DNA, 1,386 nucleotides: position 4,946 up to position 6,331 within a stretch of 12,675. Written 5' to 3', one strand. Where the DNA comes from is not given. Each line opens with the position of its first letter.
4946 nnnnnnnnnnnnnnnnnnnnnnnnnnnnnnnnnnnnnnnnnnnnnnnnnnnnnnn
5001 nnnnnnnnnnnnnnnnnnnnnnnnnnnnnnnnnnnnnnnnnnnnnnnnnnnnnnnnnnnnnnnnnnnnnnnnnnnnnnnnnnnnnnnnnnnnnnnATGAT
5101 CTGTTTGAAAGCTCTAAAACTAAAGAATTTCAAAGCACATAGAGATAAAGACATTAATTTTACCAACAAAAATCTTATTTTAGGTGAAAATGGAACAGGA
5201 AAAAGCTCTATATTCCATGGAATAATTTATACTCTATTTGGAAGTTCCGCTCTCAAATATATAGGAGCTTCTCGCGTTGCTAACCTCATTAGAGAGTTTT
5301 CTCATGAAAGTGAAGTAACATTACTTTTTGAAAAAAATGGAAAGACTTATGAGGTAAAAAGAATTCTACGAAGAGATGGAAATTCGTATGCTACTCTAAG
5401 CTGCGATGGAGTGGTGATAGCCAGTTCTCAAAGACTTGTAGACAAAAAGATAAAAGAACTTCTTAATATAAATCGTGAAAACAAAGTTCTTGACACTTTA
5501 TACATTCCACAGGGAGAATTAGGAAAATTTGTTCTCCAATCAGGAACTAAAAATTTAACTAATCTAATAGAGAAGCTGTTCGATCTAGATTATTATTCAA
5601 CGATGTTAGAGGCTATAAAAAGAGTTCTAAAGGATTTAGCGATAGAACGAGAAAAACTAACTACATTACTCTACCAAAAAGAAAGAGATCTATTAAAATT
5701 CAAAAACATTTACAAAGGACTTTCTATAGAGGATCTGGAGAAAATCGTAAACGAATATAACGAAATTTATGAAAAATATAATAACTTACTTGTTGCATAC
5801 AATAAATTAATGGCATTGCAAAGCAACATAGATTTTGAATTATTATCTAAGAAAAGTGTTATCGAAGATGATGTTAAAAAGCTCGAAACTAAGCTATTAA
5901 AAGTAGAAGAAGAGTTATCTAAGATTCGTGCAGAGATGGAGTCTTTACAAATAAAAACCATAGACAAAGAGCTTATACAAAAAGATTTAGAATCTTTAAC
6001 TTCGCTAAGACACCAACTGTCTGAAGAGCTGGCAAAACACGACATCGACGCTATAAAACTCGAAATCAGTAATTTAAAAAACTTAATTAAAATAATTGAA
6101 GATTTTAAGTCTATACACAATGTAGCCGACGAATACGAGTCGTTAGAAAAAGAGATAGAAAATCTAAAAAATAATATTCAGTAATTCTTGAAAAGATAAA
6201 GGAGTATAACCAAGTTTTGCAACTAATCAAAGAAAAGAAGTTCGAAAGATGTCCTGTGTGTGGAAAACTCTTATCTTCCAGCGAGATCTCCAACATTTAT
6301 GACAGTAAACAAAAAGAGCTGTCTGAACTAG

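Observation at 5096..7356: Rad50 is broken into two ORFs in different frames just before the zinc hook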

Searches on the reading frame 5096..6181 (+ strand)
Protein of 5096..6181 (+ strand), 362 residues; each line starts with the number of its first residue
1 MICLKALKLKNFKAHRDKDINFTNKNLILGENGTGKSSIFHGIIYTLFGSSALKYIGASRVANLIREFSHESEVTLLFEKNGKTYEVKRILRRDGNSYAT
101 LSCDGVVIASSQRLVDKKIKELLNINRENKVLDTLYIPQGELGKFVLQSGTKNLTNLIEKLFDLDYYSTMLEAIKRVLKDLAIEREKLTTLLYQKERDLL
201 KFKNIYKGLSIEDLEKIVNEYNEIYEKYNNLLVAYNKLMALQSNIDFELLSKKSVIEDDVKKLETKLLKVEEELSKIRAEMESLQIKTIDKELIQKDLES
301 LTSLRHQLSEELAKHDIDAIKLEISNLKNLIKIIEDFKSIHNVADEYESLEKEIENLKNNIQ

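Call 7: search_protein_families(library=pfam, proteins=[window:5096-6181:+], max_evalue=0.01)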
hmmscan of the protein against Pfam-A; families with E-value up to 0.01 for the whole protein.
window:5096-6181:+ (362 aa): 5 families
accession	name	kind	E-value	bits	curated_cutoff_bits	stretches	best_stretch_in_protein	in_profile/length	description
PF13476.12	AAA_23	-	1.5e-13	52.2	27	1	7-274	2-200/201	AAA domain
PF02463.25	SMC_N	-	1.9e-11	44.3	40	1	4-101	2-113/220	RecF/RecN/SMC N terminal domain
PF13555.12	AAA_29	-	3e-06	27.3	27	1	4-59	1-58/61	P-loop containing region of AAA domain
PF13175.12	AAA_15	-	2.4e-05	24.6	32.1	1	4-344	3-285/374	AAA ATPase domain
PF13514.12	AAA_27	-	0.002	18.2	22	1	4-50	3-53/206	AAA domain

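Call 8: search_protein_families(library=ncbifam, proteins=[window:5096-6181:+], max_evalue=0.01)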
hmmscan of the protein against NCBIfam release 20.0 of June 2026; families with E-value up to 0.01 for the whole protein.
window:5096-6181:+ (362 aa): 10 families
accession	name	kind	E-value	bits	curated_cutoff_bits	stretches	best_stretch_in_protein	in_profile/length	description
NF003034.1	PRK03918.1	equivalog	3.3e-29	101.5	700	1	4-361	3-354/878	DNA double-strand break repair ATPase Rad50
NF041034.1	Rad50_Sulf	equivalog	1.2e-25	89.6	1000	1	5-144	4-137/872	DNA double-strand break repair ATPase Rad50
NF002244.0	PRK01156.1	equivalog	2.8e-23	81.9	847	1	4-361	3-355/895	DNA double-strand break repair ATPase Rad50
NF002572.0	PRK02224.1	equivalog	3.6e-20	71.9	1087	1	4-148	3-146/888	DNA double-strand break repair ATPase Rad50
NF053563.1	Rkd4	equivalog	6.6e-20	70.8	860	1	4-361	3-359/747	arcadin-4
NF041035.1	Rad50_Halo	equivalog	2.9e-18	65.7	1000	1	5-358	4-355/883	DNA double-strand break repair ATPase Rad50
TIGR00618.1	sbcc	subfamily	2.7e-14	52.1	478.5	1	6-201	5-212/1043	exonuclease subunit SbcC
NF045487.1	ASRP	equivalog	7.2e-14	51.3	300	1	26-313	17-266/593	archaea-specific SMC-related protein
TIGR00611.2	recf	equivalog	5.2e-10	39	172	1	4-111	1-104/339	DNA replication/repair protein RecF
NF041751.2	sbcc_Staph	equivalog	6.9e-08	30.9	920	1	6-356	5-367/1007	exonuclease subunit SbcC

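Call 9: find_homologous_proteins(query=window:5096-6181:+)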
Query window:5096-6181:+: 8000 candidates shared short words with the query, none scored E <= 0.001.
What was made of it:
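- Tried and rejected: It found nothing (call 9).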

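Call 21: search_protein_representatives(protein=window:5096-6181:+)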
Query: 362 residues. Proteins with E-value up to 0.001 (for the whole library): 3403; up to 1e-10: 138; up to 1e-30: 8. The best 150 are listed.
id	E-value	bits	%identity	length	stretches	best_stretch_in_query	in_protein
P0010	2.9e-215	729.9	99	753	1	1-360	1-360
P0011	3.3e-72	259.8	42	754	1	4-357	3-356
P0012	4.4e-66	239.7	39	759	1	4-361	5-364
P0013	1.8e-61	224.6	38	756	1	5-360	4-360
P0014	6.1e-50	186.7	35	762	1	5-359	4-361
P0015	7.5e-48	179.8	34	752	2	3-359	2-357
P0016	1.9e-45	171.9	33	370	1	4-359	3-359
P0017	3.1e-34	135.0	33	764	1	1-358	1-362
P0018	2.6e-28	115.6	48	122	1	5-123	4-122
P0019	9.4e-24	100.6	32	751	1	2-360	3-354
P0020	4.0e-18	82.1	34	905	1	1-360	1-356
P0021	7.3e-18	81.3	29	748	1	4-341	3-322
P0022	8.7e-18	81.0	33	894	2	4-296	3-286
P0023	1.0e-16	77.5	30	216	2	3-167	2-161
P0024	6.9e-16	74.8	35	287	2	7-181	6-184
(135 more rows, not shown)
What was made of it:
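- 5096..6184 (+): The 5' part of rad50 in frame A. Codons 1-359 are native (Walker A at 5183-5206, Q-loop at 5504-5521, ascending coiled coil). Three out-of-frame codons (N-I-Q) and TAA follow. In call 21 it matches residues 1-360 of the intact 753-aa P0010 at 99% identity.
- Tried and rejected: The exhaustive HMMER search was needed, and that search found the decisive 99%-identical intact protein (call 21).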

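Call 22: find_encoding_contigs(protein=window:5096-6181:+, flank=10000)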
Protein window:5096-6181:+ (362 aa): no gene with exactly this product is on record in the collection.

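Call 24: find_encoding_contigs(protein=P0010, flank=10000, max_places=10)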
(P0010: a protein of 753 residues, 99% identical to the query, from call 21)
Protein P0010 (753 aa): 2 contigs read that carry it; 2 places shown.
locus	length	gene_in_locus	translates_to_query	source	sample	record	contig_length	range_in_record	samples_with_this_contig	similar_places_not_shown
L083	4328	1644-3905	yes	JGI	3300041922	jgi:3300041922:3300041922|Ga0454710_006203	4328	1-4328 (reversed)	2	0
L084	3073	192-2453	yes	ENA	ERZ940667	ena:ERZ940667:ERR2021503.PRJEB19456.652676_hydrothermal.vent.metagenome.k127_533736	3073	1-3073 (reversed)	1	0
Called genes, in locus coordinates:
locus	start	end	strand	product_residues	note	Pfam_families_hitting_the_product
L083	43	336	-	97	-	-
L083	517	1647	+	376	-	PF00149:Metallophos, PF12850:Metallophos_2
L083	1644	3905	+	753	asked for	PF00005:ABC_tran (faint), PF02463:SMC_N, PF13175:AAA_15 (weak), PF13555:AAA_29 (faint), PF02463:SMC_N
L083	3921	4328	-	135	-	?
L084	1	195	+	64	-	?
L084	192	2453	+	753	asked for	PF00005:ABC_tran (faint), PF02463:SMC_N, PF13175:AAA_15 (weak), PF13555:AAA_29 (faint), PF02463:SMC_N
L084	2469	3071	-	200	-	?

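Call 35: find_encoding_contigs(protein=P0016, flank=4000, max_places=5)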
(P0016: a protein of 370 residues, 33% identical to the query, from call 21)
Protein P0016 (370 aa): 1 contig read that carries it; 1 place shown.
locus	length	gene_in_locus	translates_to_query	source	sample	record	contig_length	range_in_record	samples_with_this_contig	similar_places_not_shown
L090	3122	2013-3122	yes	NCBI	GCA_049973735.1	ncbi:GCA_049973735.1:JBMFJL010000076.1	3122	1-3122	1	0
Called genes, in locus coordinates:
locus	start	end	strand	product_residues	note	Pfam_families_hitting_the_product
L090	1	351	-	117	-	?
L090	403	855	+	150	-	PF01877:RNA_binding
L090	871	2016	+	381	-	PF00149:Metallophos, PF12850:Metallophos_2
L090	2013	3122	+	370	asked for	PF02463:SMC_N, PF13175:AAA_15, PF13476:AAA_23 (faint), PF13514:AAA_27 (faint), PF13555:AAA_29 (weak)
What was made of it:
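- Tried and rejected: P0016 (370 aa, N-half only) runs off its contig end (call 35).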

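Call 36: find_encoding_contigs(protein=P0162, flank=4000, max_places=5)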
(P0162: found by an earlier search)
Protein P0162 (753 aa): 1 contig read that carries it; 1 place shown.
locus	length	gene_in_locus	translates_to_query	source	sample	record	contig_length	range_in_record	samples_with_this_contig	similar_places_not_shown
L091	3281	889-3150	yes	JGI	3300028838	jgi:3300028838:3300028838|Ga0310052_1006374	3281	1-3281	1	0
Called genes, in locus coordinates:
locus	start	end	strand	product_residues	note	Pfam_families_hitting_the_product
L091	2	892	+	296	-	?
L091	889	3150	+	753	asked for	PF00005:ABC_tran (faint), PF02463:SMC_N, PF13175:AAA_15 (weak), PF13476:AAA_23, PF13555:AAA_29 (faint), PF02463:SMC_N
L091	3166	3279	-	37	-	?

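Call 51: search_solved_structures(query=P0010, max_evalue=0.001)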
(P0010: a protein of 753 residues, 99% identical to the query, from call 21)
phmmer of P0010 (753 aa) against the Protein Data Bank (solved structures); distinct sequences matched with E-value up to 0.001: 26.
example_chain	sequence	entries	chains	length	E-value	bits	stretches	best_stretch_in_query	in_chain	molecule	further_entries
5f3w_B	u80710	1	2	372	2.6e-26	95.8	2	3-224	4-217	DNA double-strand break repair Rad50 ATPase,DNA double-strand break repair Rad50 ATPase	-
3aux_A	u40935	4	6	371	7.2e-26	94.3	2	3-209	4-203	DNA double-strand break repair rad50 ATPase | DNA double-strand break repair Rad50 ATPase,DNA double-strand break repair Rad50 ATPase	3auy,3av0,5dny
3qkt_A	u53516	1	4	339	6.3e-18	68.1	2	4-174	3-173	DNA double-strand break repair rad50 ATPase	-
4nck_A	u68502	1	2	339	6.8e-18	67.9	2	4-174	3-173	DNA double-strand break repair Rad50 ATPase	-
3qku_A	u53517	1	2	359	9.8e-18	67.4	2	4-180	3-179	DNA double-strand break repair rad50 ATPase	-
3qf7_A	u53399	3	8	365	2.4e-17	66.1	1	7-181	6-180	Rad50 | Probable DNA double-strand break repair Rad50 ATPase,Probable DNA double-strand break repa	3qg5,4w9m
4nch_A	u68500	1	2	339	3.3e-17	65.7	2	4-174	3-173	DNA double-strand break repair Rad50 ATPase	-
4nci_A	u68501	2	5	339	3.9e-17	65.4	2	4-174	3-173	DNA double-strand break repair Rad50 ATPase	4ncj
3tho_A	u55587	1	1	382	7.9e-15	57.8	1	7-181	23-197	Probable DNA double-strand break repair Rad50 ATPase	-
1ii8_A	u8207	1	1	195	2e-10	43.2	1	4-179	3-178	Rad50 ABC-ATPase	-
3qkr_A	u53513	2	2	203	2.2e-10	43.1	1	4-179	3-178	DNA double-strand break repair rad50 ATPase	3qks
1f2t_A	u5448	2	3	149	8.1e-09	37.9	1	4-142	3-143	RAD50 ABC-ATPASE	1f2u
1us8_A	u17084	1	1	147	1e-08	37.6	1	4-101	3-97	DNA DOUBLE-STRAND BREAK REPAIR RAD50 ATPASE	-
1e69_A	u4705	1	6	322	3.4e-08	35.9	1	4-99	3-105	CHROMOSOME SEGREGATION SMC PROTEIN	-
5da9_A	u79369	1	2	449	1e-07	34.3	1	520-745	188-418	Putative uncharacterized protein,Putative uncharacterized protein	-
1f2t_B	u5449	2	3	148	2.4e-07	33.1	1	666-745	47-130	RAD50 ABC-ATPASE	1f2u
1ii8_B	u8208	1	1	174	3.5e-07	32.5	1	643-745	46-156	Rad50 ABC-ATPase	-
1us8_B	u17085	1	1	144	9.9e-07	31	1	669-745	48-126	DNA DOUBLE-STRAND BREAK REPAIR RAD50 ATPASE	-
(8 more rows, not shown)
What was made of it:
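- On Rad50 (archaeal Mre11-Rad50 ATPase): The top PDB hits are Rad50 (call 51).
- Solved Rad50 catalytic-domain structures include separate N and C chains, for example 1f2t A/B, 1ii8 A/B and 1us8 A/B (call 51).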

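Call 52: search_protein_families(library=pfam, proteins=[P0010], max_evalue=1)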
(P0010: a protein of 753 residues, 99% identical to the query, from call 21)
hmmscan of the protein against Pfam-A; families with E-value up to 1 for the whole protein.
P0010 (753 aa): 10 families
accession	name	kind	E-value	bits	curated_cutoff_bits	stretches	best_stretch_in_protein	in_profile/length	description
PF02463.25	SMC_N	-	1.3e-20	74.2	40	2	4-101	2-113/220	RecF/RecN/SMC N terminal domain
PF13476.12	AAA_23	-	1e-12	49.6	27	1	7-274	2-200/201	AAA domain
PF00005.33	ABC_tran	-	7e-06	27.1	25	1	607-708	79-136/137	ABC transporter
PF13555.12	AAA_29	-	7.9e-06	26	27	1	4-59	1-58/61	P-loop containing region of AAA domain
PF13558.12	SbcC_Walker_B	-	8.3e-05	23.2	27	1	649-724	8-89/90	SbcC/RAD50-like, Walker B motif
PF13175.12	AAA_15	-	0.00022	21.4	32.1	1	4-342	3-283/374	AAA ATPase domain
PF13304.12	AAA_21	-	0.00037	21.1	27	1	609-738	220-300/304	AAA domain, putative AbiEii toxin, Type IV TA system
PF04423.19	Rad50_zn_hook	-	0.00057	20.1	24.3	1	367-415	4-51/52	Rad50 zinc hook motif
PF13514.12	AAA_27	-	0.0061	16.6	22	1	4-50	3-53/206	AAA domain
PF01402.27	RHH_1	-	0.32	11.4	20.5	1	457-479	6-27/39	Ribbon-helix-helix protein, copG family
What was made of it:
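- On Rad50 (archaeal Mre11-Rad50 ATPase): Pfam Rad50_zn_hook matches at E = 1.3e-4 to 5.7e-4 and 20-22 bits, just under the 24.3-bit cutoff (call 52).
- Closest known: Archaeal Rad50 of the Mre11-Rad50 complex. Same: The best PDB and NCBIfam matches are Rad50 (calls 7, 8, 51, 52).
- A TTG restart loses 15 residues next to the hook, including the first 8 of the Pfam zinc-hook match (call 52).
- Tried and rejected: Considered and rejected (calls 8, 52).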
